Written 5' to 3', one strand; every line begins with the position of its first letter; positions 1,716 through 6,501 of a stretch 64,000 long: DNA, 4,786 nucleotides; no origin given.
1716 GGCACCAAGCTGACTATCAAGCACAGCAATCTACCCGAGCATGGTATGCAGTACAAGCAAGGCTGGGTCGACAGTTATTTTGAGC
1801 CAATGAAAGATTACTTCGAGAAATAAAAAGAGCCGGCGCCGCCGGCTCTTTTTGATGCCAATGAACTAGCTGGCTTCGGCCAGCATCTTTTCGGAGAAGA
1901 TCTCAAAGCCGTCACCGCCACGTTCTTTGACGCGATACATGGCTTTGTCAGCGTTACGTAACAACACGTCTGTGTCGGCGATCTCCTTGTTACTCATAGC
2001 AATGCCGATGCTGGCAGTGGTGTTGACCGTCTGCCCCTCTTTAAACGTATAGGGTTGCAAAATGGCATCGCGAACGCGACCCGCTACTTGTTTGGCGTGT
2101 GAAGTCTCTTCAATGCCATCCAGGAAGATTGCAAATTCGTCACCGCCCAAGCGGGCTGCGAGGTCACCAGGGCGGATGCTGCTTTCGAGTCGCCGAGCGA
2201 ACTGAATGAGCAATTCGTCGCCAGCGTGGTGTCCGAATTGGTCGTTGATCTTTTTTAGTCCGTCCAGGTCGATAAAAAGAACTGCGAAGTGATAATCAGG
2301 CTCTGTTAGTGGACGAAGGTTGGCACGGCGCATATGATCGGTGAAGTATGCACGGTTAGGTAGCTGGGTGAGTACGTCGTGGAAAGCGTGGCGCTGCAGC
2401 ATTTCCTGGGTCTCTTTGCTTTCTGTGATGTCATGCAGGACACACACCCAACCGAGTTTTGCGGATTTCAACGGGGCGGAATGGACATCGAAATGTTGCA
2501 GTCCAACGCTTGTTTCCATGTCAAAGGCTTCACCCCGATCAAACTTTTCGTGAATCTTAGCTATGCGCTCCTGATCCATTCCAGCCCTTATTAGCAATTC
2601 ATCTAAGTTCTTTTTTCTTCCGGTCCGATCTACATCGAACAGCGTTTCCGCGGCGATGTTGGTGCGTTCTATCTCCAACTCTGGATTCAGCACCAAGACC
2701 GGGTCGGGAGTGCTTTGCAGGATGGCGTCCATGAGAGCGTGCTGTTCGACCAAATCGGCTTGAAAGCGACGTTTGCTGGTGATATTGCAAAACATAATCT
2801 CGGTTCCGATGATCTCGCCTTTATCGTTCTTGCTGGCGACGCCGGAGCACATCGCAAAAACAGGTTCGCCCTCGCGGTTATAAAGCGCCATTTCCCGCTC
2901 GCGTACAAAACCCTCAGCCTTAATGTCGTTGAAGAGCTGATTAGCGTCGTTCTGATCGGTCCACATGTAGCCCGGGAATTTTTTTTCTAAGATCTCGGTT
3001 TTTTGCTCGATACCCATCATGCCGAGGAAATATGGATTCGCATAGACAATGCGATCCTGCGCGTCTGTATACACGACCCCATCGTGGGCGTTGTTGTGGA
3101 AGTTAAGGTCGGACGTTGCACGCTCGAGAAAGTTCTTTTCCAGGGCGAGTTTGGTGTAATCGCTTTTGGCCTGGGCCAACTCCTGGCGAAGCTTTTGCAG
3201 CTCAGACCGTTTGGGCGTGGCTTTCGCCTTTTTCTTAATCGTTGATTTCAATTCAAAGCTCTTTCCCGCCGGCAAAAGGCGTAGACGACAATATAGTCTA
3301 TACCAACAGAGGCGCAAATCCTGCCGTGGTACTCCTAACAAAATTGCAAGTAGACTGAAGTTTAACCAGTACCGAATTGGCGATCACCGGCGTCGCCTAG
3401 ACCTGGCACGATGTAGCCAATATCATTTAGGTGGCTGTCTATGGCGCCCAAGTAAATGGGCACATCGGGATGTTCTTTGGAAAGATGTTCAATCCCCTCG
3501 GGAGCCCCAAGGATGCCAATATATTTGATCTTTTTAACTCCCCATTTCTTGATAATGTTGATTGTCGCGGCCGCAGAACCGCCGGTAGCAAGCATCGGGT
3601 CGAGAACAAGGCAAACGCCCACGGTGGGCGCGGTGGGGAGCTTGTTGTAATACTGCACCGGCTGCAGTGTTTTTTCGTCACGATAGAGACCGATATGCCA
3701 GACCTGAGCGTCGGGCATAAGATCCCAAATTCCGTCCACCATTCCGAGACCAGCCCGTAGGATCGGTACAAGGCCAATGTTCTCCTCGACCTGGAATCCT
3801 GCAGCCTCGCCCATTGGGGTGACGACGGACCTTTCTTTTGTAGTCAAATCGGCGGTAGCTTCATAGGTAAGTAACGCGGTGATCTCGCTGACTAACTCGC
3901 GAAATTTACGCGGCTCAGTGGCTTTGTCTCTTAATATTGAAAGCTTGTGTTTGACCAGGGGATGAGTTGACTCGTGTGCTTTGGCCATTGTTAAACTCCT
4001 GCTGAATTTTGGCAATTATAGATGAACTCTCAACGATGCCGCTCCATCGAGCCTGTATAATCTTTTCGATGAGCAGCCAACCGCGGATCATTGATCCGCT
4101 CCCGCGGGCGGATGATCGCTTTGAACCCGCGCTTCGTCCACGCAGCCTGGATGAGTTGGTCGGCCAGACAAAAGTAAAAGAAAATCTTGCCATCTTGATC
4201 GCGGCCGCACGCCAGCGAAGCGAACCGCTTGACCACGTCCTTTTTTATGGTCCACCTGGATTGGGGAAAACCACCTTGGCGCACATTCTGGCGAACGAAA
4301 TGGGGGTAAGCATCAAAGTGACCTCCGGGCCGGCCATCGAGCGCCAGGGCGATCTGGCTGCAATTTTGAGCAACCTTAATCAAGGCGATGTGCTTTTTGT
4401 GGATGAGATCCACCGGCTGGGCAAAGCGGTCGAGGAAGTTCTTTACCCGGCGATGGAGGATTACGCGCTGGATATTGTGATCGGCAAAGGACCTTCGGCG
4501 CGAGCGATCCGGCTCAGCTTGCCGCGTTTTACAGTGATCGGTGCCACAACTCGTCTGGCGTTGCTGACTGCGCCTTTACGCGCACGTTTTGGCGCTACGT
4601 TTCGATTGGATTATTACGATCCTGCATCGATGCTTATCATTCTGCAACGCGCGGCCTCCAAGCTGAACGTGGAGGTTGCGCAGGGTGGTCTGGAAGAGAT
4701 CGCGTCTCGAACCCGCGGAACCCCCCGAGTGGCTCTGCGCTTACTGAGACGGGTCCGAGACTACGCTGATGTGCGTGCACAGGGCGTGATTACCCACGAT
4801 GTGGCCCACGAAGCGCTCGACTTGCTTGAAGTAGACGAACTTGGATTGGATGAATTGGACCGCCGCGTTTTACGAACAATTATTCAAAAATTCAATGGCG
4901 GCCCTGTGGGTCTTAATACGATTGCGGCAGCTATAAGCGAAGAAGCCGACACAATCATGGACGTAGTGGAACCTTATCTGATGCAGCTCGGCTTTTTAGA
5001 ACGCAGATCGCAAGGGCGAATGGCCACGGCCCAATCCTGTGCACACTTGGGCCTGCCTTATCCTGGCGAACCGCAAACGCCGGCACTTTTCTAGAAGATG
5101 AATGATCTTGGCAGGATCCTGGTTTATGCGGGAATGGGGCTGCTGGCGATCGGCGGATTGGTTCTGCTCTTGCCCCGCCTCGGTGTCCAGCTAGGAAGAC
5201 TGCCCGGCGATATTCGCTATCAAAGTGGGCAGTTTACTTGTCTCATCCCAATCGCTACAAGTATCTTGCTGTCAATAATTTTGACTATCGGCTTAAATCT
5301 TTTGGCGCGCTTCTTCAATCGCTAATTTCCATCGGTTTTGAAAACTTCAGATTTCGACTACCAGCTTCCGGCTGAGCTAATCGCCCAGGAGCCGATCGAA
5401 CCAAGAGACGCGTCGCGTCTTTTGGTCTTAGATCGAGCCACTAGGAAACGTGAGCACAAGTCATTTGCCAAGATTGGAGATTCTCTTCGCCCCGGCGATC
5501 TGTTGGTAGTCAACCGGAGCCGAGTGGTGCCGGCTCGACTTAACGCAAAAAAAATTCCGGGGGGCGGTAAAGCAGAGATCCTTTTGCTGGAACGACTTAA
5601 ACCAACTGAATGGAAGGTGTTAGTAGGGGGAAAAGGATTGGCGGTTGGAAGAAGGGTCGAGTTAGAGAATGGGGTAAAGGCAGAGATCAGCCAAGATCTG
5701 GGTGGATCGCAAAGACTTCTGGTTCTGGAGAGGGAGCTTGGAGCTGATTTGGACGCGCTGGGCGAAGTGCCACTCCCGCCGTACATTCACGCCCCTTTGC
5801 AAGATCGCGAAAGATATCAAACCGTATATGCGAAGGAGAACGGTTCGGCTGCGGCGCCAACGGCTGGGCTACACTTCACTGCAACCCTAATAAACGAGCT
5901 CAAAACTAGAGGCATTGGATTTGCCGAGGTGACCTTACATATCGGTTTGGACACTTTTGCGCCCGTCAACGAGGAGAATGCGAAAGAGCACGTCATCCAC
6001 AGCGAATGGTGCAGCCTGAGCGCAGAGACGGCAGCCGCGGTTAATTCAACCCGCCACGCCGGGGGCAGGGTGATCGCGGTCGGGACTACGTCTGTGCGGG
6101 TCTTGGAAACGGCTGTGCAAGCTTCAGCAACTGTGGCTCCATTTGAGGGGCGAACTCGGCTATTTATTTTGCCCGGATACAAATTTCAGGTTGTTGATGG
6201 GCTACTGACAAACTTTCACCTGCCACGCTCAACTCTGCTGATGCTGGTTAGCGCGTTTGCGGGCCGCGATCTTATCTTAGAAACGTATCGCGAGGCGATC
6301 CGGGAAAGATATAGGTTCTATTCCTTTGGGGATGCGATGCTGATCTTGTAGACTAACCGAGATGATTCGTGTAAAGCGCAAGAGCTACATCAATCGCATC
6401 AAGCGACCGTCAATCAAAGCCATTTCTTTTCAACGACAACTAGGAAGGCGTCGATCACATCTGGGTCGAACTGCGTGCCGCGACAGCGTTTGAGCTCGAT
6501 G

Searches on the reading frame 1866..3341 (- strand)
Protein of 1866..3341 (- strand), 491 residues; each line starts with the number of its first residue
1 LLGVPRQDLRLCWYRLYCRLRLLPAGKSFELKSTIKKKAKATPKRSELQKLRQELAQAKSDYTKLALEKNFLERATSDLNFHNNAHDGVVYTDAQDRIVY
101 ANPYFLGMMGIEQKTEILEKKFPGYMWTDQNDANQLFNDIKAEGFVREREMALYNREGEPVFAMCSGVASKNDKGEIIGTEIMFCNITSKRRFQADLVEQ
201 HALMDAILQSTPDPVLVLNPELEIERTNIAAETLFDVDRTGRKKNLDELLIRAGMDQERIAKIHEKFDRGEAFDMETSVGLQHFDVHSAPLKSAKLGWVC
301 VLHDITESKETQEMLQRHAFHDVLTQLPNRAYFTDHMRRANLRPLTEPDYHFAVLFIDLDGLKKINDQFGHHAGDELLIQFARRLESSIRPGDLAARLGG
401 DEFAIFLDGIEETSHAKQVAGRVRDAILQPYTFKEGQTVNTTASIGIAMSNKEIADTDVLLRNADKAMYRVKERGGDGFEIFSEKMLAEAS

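Call 34: search_protein_families(library=pfam, proteins=[window:1866-3341:-], max_evalue=0.001)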
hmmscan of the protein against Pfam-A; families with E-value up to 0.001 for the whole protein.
window:1866-3341:- (491 aa): 5 families
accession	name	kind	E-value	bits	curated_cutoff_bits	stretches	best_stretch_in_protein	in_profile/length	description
PF00990.26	GGDEF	-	5e-45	153.6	23.8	1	319-476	1-159/161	Diguanylate cyclase, GGDEF domain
PF13426.13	PAS_9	-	8.3e-16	58.6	27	1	87-180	2-94/103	PAS domain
PF00989.32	PAS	-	9.4e-13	48.6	22.6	2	83-179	8-105/113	PAS fold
PF08448.16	PAS_4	-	3.1e-11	43.9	23.1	1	208-309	1-109/110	PAS fold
PF13188.13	PAS_8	-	5.5e-09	36.1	21.8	1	83-125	8-50/65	PAS domain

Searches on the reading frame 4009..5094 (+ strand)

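Call 34: search_protein_families(library=pfam, proteins=[window:4009-5094:+], max_evalue=0.001)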
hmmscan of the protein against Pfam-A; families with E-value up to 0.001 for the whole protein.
window:4009-5094:+ (361 aa): 10 families
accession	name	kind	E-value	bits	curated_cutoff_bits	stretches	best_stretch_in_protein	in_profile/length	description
PF05496.18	RuvB_N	-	6.7e-79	263.6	27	1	42-200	1-159/159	Holliday junction DNA helicase RuvB P-loop domain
PF17864.7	AAA_lid_4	-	9.3e-27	93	27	1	203-276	1-74/74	RuvB AAA lid domain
PF05491.19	RuvB_C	-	1e-23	83.5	24.7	1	277-347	1-71/72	RuvB C-terminal winged helix domain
PF00004.35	AAA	-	1.8e-21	77.4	21.2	1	77-201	1-130/131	ATPase family associated with various cellular activities (AAA)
PF07728.20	AAA_5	-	7.4e-08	32.9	22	1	76-194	1-139/139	AAA domain (dynein-related subfamily)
PF01078.27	Mg_chelatase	-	1.3e-05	25.1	20.3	0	47-95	2-43/207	Magnesium chelatase, subunit ChlI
PF00910.28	RNA_helicase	-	0.00011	23.1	21.5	1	77-138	1-62/105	RNA helicase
PF06068.19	TIP49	-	0.00014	21.6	23.8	1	48-105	24-81/347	TIP49 P-loop domain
PF13191.12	AAA_16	-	0.00028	21.9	32.6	0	50-106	2-57/167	AAA ATPase domain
PF13401.12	AAA_22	-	0.00099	19.9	27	0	77-98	8-29/130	AAA domain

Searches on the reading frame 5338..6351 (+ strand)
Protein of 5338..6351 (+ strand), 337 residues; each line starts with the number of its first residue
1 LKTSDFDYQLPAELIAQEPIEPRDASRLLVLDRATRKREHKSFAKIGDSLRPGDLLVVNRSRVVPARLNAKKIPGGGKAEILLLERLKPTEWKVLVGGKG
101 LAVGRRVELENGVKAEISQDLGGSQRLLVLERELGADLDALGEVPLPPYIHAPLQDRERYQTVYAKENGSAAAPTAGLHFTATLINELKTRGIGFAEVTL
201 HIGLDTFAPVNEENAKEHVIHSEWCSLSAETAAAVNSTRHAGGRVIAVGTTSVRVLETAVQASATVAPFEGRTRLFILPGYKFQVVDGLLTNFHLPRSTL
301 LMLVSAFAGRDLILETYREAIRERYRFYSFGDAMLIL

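Call 34: search_protein_families(library=pfam, proteins=[window:5338-6351:+], max_evalue=0.001)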
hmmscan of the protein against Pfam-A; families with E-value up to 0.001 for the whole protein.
window:5338-6351:+ (337 aa): 1 family
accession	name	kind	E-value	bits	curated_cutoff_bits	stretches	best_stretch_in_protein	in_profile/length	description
PF02547.20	Queuosine_synth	-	3.2e-130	434.4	25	1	3-336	1-322/322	Queuosine biosynthesis protein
